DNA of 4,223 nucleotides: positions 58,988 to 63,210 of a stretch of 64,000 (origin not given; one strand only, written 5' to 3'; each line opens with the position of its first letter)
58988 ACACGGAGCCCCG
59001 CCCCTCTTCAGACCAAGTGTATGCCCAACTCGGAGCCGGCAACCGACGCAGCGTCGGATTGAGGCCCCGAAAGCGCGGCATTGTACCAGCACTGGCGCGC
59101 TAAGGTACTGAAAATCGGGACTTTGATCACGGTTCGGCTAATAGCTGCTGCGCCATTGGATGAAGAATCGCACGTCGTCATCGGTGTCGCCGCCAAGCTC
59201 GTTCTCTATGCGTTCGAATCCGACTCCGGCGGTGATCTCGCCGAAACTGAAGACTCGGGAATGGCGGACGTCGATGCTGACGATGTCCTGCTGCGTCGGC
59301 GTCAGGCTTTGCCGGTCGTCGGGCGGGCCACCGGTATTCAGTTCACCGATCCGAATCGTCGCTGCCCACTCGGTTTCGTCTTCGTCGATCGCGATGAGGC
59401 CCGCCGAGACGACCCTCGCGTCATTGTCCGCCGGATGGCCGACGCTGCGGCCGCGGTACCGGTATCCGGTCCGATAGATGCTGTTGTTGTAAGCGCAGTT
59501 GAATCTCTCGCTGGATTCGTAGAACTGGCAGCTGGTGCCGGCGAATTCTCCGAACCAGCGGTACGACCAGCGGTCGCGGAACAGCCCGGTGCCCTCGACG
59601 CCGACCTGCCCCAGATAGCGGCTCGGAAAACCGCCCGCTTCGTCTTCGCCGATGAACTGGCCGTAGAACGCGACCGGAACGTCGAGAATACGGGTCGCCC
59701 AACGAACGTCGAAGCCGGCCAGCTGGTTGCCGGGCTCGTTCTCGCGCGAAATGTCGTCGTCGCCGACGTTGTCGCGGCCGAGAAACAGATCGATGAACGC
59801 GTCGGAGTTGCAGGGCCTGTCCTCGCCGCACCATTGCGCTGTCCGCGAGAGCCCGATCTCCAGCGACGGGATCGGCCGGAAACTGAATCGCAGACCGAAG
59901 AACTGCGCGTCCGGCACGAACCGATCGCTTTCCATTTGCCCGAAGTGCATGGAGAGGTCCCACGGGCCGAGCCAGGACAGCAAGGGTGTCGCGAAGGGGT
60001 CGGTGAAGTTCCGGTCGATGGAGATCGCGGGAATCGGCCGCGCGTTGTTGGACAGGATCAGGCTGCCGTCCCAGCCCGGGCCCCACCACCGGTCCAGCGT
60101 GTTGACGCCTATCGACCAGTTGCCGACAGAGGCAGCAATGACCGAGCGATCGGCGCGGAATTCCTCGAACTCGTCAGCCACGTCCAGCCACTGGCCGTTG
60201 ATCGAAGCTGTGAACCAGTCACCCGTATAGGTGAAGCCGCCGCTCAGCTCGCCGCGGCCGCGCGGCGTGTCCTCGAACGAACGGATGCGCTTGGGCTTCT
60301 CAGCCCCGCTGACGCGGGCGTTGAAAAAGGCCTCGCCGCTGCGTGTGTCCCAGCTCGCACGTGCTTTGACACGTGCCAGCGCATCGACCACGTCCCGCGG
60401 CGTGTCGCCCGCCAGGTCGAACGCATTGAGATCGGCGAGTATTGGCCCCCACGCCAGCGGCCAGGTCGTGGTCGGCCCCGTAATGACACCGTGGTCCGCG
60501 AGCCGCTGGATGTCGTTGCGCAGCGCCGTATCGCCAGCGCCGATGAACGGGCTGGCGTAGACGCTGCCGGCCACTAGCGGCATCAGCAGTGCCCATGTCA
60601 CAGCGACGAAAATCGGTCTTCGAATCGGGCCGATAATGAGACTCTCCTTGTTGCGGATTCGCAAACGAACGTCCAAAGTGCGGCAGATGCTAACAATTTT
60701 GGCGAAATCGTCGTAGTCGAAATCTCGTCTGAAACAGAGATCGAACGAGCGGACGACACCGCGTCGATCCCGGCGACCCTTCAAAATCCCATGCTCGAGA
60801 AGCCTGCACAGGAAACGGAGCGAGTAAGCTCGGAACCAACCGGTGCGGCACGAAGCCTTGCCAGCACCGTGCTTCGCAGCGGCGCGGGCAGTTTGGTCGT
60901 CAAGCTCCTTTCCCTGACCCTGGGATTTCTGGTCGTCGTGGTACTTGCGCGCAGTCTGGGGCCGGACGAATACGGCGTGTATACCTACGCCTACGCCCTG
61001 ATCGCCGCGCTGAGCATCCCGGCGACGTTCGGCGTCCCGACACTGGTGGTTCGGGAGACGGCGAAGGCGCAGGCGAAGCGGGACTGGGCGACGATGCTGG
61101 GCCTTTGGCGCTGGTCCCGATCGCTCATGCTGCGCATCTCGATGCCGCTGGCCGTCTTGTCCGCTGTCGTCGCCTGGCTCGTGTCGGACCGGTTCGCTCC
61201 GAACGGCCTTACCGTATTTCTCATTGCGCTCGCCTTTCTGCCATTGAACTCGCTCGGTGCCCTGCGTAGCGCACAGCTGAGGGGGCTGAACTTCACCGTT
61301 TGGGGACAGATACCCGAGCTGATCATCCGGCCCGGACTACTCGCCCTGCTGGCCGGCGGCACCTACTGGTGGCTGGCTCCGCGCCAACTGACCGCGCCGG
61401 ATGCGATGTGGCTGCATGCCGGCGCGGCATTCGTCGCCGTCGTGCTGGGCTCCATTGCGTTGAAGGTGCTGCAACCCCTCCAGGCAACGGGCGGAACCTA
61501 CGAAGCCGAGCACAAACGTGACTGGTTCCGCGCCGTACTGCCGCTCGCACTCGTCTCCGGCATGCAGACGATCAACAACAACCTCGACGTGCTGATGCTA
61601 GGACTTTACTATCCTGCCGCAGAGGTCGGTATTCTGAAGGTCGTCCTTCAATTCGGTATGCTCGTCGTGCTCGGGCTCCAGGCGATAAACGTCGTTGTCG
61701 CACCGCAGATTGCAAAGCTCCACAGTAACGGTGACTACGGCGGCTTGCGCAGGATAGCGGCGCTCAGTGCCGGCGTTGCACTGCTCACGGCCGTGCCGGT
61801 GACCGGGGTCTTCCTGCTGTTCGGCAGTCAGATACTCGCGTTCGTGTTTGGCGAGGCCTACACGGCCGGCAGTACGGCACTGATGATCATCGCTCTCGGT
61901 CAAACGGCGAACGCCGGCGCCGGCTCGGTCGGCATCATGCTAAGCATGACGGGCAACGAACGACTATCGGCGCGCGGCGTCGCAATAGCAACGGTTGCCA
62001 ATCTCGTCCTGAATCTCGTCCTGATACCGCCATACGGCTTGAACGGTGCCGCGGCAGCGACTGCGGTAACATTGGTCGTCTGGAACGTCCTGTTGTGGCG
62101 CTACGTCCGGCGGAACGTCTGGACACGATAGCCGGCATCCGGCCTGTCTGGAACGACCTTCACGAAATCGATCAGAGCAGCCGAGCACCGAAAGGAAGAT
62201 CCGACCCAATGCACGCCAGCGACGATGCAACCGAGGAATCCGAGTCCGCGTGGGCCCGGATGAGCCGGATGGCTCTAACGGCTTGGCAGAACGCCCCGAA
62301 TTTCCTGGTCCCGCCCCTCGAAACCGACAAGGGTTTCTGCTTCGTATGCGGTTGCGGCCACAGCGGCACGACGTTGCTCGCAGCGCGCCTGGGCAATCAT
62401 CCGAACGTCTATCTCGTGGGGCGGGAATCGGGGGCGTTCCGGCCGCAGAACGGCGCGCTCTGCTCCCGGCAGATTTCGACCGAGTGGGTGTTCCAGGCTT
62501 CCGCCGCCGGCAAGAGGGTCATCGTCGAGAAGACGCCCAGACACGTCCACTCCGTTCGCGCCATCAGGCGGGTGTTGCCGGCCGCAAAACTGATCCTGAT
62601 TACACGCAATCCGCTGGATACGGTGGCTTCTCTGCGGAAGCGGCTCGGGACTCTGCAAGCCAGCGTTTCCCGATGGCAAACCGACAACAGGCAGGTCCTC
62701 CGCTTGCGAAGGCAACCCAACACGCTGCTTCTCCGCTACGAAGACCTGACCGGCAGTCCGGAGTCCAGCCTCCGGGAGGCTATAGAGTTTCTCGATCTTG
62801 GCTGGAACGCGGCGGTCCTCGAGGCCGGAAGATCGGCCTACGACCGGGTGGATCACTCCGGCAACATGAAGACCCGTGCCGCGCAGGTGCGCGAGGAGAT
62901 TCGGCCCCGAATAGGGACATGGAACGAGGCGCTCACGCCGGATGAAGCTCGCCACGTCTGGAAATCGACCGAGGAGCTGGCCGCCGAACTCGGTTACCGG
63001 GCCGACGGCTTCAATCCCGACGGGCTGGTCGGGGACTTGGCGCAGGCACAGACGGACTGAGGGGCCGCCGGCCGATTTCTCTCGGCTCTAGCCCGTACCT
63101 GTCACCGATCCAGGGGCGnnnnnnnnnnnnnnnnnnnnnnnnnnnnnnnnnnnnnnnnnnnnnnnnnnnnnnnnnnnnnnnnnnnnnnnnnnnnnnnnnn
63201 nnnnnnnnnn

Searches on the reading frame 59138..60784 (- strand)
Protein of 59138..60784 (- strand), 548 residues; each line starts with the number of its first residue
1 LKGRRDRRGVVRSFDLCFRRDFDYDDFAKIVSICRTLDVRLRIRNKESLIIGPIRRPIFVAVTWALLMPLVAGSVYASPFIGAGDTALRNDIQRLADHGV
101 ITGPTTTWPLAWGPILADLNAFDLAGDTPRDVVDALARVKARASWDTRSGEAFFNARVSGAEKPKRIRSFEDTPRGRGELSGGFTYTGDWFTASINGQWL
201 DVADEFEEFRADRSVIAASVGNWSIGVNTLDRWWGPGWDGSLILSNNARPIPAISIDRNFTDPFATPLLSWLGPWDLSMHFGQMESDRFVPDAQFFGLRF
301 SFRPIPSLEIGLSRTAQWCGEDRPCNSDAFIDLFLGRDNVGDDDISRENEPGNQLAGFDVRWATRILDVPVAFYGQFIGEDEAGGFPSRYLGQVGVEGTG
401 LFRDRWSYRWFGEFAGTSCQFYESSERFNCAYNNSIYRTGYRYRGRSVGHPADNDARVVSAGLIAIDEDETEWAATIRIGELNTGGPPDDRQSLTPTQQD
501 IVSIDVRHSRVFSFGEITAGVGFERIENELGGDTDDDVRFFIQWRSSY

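Call 52: search_protein_families(library=pfam, proteins=[window:59138-60784:-], max_evalue=0.01)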
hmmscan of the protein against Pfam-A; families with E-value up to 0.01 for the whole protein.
window:59138-60784:- (548 aa): 1 family
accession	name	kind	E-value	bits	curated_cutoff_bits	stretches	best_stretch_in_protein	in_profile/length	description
PF14052.12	Caps_assemb_Wzi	-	5.2e-82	276.4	30.1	1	157-531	11-383/392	Capsule assembly protein Wzi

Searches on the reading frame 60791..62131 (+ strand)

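Call 52: search_protein_families(library=pfam, proteins=[window:60791-62131:+], max_evalue=0.01)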
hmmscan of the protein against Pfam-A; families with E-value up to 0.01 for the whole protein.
window:60791-62131:+ (446 aa): 4 families
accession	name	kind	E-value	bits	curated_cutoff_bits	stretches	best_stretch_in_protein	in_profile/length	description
PF01943.22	Polysacc_synt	-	9.3e-20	71.6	28.2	1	31-311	5-274/274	Polysaccharide biosynthesis protein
PF13440.11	Polysacc_synt_3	-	6.9e-13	48.9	23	2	51-164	1-106/293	Polysaccharide biosynthesis protein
PF01554.23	MatE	-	6.6e-07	29.6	24.9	1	251-409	1-160/161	MatE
PF03023.19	MurJ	-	3.2e-05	23.2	27.4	1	298-442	252-402/451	Lipid II flippase MurJ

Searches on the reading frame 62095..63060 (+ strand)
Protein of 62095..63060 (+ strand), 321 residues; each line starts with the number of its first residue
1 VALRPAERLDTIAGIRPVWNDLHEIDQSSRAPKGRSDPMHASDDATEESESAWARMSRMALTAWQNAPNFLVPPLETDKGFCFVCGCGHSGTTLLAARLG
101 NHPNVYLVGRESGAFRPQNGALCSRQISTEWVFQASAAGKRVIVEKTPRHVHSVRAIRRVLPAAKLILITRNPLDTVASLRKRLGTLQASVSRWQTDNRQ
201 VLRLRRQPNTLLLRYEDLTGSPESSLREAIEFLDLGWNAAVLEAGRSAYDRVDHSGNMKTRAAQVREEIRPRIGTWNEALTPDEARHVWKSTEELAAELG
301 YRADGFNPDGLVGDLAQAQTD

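Call 58: search_protein_families(library=pfam, proteins=[window:62095-63060:+], max_evalue=0.001)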
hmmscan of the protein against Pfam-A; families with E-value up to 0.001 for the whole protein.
window:62095-63060:+ (321 aa): 2 families
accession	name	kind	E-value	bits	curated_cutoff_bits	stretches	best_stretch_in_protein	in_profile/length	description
PF13469.12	Sulfotransfer_3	-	6.2e-21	76.1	27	1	135-238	96-215/216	Sulfotransferase family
PF00685.33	Sulfotransfer_1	-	4.9e-10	39.7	22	1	83-295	5-250/255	Sulfotransferase domain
